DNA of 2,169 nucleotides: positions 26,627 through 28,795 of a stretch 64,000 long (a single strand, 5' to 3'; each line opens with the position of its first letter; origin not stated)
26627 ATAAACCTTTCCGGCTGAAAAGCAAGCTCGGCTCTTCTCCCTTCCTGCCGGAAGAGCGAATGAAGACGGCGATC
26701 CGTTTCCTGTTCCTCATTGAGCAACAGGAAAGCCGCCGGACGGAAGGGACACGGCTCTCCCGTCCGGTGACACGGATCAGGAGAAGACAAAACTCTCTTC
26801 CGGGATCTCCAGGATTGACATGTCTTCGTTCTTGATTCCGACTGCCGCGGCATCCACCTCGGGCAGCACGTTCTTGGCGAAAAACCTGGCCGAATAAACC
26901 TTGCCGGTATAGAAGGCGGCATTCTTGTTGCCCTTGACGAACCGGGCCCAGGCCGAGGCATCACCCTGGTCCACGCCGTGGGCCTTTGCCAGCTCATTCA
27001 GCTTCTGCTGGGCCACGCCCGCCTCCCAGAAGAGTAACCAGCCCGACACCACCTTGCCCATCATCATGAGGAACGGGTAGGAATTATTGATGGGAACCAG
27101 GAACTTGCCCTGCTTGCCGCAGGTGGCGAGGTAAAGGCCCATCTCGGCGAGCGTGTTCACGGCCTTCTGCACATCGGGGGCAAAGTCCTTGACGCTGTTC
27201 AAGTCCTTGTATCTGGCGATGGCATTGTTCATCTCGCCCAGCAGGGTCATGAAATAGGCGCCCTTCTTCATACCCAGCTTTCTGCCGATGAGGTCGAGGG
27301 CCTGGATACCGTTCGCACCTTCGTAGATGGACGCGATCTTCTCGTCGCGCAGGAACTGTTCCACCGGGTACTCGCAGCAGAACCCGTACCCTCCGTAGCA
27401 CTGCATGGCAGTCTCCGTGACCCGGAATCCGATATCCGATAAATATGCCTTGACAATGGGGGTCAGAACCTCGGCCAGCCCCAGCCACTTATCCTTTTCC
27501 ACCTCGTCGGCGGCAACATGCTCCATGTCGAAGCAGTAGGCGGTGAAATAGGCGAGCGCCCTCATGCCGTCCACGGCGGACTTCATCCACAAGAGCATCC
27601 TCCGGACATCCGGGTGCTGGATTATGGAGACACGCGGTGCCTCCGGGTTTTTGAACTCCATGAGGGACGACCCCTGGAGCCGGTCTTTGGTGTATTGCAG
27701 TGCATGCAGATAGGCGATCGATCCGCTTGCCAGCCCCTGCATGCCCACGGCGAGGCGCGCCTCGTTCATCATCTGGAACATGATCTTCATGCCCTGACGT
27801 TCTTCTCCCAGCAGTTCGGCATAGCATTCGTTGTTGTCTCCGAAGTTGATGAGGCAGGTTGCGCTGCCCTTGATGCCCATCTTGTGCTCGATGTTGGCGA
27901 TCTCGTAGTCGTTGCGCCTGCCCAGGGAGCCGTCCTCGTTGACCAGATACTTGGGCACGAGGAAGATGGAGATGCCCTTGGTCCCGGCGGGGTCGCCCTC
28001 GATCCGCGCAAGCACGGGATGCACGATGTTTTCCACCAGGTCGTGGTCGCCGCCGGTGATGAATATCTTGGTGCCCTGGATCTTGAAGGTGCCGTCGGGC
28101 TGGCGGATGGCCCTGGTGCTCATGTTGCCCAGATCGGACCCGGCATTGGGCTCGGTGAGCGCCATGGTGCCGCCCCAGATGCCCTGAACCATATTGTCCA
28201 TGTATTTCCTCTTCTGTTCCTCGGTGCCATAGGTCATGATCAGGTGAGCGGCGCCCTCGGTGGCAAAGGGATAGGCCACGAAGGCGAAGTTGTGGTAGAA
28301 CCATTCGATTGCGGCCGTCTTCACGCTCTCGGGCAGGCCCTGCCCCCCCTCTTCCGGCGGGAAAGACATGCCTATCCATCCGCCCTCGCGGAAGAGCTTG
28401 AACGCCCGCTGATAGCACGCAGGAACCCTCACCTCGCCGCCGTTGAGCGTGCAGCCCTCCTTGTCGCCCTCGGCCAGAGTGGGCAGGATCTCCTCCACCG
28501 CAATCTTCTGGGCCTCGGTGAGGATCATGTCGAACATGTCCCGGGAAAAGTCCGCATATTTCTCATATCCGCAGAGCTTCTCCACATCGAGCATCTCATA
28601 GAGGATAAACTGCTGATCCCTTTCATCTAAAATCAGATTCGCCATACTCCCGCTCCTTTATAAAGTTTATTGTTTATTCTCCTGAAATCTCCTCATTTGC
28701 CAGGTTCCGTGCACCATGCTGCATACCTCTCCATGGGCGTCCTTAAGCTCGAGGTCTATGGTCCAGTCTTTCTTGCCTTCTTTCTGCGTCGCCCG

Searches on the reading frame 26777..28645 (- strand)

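Call 13: search_protein_families(library=pfam, proteins=[window:26777-28645:-], max_evalue=0.00001)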
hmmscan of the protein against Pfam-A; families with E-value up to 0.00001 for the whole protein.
window:26777-28645:- (622 aa): 4 families
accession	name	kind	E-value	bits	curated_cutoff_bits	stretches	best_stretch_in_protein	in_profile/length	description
PF12806.12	Acyl-CoA_dh_C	-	1.8e-24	86.7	30.3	1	469-615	2-124/124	Acetyl-CoA dehydrogenase C-terminal like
PF00441.29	Acyl-CoA_dh_1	-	7e-21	75.4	22.4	1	284-455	2-147/150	Acyl-CoA dehydrogenase, C-terminal domain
PF02770.24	Acyl-CoA_dh_M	-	1.1e-15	58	33.3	1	161-269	2-95/97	Acyl-CoA dehydrogenase, middle domain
PF02771.21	Acyl-CoA_dh_N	-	6.8e-11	43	22.9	1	39-155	5-112/113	Acyl-CoA dehydrogenase, N-terminal domain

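Call 60: search_protein_families(library=ncbifam, proteins=[window:26777-28645:-], max_evalue=1e-10)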
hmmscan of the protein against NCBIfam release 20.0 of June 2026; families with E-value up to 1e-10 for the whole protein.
window:26777-28645:- (622 aa): 12 families
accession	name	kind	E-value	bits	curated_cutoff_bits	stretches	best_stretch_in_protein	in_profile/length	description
NF042972.1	AcrlCoAredClosAcrC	equivalog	4e-50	170.6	640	1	79-450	39-370/378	acryloyl-CoA reductase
NF058590.1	AcCoDHFadEBacil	equivalog_domain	2e-38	132.3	600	1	82-456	59-409/586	acyl-CoA dehydrogenase FadE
NF043006.1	CyhCrbnylCoADH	equivalog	1.9e-35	122.6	650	1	83-457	42-375/380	cyclohexane-1-carbonyl-CoA dehydrogenase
NF042439.1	SulpropCoADesulf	equivalog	9.9e-34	116.7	600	1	83-460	31-374/379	3-sulfinopropanoyl-CoA desulfinase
NF045552.1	GlutCoADH_Des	equivalog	2.3e-29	102.8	470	1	78-461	39-384/387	glutaryl-CoA dehydrogenase Acd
NF045652.1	ProlPCPDhRedW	equivalog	9.2e-23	80.7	650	1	74-459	29-375/376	L-prolyl-[peptidyl-carrier protein] dehydrogenase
NF008997.0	PRK12341.1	equivalog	4e-22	78.8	537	1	103-448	62-368/382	acyl-CoA dehydrogenase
NF008594.0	PRK11561.1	equivalog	9.7e-22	77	545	1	160-465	181-447/540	isovaleryl-CoA dehydrogenase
NF002885.1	PRK03354.1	equivalog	2.8e-18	66.1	540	1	132-451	92-368/378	crotonobetainyl-CoA dehydrogenase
NF053553.1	prodigi_MBC_PigA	equivalog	7.7e-18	64.8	500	1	135-459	99-381/381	prodigiosin MBC biosynthesis dehydrogenase PigA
TIGR03207.1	cyc_hxne_CoA_dh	equivalog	5.1e-12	45.2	575.35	1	84-333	40-275/372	cyclohexanecarboxyl-CoA dehydrogenase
NF052270.1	Staph_DH_FadE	equivalog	1.1e-11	44.2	600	0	136-324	117-286/400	acyl-CoA dehydrogenase FadE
